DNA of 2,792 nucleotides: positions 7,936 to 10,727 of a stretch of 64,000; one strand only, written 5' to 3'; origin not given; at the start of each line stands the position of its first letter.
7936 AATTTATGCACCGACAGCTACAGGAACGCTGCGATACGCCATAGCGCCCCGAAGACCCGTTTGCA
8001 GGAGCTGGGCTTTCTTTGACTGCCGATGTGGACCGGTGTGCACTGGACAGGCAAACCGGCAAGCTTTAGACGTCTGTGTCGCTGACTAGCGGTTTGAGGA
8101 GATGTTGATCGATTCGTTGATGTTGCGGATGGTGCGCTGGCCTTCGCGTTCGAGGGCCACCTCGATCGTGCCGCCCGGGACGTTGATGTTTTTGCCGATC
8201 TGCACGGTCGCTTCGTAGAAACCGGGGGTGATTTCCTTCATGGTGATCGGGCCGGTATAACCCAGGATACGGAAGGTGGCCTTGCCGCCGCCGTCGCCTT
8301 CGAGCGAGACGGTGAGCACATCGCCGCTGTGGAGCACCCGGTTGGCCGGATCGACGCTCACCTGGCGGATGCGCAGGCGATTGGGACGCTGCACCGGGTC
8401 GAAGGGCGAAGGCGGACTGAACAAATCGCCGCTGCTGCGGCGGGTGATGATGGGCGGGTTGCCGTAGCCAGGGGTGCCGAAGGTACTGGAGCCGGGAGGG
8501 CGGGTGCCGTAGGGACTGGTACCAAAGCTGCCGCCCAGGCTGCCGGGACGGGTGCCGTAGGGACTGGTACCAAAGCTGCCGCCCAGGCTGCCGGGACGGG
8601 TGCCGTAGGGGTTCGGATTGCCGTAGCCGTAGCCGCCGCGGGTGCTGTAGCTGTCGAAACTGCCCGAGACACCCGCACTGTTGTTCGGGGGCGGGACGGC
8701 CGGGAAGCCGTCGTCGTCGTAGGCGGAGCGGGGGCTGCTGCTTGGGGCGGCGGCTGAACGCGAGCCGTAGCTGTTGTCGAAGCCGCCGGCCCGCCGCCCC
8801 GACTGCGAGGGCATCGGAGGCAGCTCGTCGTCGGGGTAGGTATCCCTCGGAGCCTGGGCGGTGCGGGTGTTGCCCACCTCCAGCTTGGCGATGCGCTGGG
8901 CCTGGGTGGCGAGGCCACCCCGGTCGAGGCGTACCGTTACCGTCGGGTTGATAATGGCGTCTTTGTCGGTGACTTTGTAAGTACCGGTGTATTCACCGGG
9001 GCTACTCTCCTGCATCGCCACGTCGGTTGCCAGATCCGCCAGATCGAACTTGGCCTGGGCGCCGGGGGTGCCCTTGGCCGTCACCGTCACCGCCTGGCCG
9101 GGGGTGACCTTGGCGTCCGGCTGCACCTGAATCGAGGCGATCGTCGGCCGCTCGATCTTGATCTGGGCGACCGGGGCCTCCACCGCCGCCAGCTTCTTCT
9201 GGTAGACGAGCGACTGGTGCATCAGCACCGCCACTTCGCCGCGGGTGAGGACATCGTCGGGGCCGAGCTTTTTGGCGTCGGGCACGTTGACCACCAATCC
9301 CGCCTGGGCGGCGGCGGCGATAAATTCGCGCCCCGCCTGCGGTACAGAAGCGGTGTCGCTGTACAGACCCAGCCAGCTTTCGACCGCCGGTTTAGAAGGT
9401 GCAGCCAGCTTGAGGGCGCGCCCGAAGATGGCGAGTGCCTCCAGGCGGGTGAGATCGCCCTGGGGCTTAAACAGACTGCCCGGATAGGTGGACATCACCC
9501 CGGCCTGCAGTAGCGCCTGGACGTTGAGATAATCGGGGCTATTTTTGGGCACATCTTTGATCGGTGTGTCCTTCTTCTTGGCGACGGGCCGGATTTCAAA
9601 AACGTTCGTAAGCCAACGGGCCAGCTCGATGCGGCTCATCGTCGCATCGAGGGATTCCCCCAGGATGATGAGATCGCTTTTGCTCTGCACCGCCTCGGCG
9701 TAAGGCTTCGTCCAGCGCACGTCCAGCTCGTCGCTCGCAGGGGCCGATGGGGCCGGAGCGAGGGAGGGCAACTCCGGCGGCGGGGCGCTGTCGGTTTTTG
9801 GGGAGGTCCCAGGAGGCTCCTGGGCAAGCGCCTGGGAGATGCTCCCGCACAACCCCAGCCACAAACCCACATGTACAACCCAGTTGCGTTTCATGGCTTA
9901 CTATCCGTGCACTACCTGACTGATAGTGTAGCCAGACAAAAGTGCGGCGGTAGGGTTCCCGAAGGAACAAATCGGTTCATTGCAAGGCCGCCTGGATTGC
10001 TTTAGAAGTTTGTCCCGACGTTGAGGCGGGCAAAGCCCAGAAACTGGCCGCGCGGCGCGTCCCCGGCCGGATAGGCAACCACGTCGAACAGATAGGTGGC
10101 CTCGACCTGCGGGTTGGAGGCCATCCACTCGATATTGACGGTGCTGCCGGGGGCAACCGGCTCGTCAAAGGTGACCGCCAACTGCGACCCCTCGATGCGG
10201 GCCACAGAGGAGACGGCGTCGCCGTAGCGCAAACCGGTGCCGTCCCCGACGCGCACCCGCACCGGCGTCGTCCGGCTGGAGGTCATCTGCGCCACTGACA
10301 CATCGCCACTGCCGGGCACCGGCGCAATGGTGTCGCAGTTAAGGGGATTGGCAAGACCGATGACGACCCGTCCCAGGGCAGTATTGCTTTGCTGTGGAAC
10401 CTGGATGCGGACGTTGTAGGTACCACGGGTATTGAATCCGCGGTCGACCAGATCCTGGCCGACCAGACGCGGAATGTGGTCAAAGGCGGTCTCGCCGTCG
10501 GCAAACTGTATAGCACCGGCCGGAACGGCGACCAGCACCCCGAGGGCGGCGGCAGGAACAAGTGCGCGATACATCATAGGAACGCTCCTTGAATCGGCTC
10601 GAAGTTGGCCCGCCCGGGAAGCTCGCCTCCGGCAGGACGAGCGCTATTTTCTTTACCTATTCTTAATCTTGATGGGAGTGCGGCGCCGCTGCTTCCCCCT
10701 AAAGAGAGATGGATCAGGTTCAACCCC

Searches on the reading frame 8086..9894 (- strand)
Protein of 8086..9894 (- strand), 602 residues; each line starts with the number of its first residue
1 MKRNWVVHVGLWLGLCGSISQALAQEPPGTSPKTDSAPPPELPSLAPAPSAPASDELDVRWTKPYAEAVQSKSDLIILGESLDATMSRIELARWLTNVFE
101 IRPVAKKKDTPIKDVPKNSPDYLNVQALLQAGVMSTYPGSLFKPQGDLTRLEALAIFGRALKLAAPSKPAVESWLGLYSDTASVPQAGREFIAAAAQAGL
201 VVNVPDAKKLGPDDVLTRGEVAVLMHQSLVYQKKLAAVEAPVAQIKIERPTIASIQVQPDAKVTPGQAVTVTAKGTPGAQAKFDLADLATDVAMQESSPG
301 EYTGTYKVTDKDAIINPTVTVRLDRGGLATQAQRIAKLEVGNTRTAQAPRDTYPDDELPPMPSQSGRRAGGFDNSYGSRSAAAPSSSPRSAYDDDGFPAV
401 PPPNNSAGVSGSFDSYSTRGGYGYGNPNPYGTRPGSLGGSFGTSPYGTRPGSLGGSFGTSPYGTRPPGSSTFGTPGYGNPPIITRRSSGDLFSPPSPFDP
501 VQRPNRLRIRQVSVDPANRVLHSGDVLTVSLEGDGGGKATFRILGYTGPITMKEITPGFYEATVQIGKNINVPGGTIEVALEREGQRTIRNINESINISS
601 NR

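Call 30: search_protein_families(library=pfam, proteins=[window:8086-9894:-], max_evalue=0.001)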
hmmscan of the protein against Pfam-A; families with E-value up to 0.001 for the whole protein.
window:8086-9894:- (602 aa): 1 family
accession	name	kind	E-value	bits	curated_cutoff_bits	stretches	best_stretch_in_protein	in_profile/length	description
PF00395.25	SLH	-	1.3e-17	63.9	20.8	2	111-153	1-43/44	S-layer homology domain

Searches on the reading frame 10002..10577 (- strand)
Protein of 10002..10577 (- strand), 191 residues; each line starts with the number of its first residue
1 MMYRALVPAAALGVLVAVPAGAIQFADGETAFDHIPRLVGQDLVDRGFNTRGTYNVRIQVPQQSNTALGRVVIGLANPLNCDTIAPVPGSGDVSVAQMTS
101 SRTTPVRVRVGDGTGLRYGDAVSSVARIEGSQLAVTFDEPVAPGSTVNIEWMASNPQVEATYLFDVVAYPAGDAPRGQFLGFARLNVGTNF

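Call 30: search_protein_families(library=pfam, proteins=[window:10002-10577:-], max_evalue=0.001)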
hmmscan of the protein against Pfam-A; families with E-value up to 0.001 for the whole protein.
window:10002-10577:- (191 aa): 1 family
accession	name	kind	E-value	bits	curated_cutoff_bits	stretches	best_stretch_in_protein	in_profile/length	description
PF10989.13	DUF2808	-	6e-24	85.2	25.3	1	30-186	2-145/146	Protein of unknown function (DUF2808)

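Call 73: find_encoding_contigs(protein=window:10005-10577:-, flank=1000, max_places=5)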
Protein window:10005-10577:- (191 aa): no gene with exactly this product is on record in the collection.
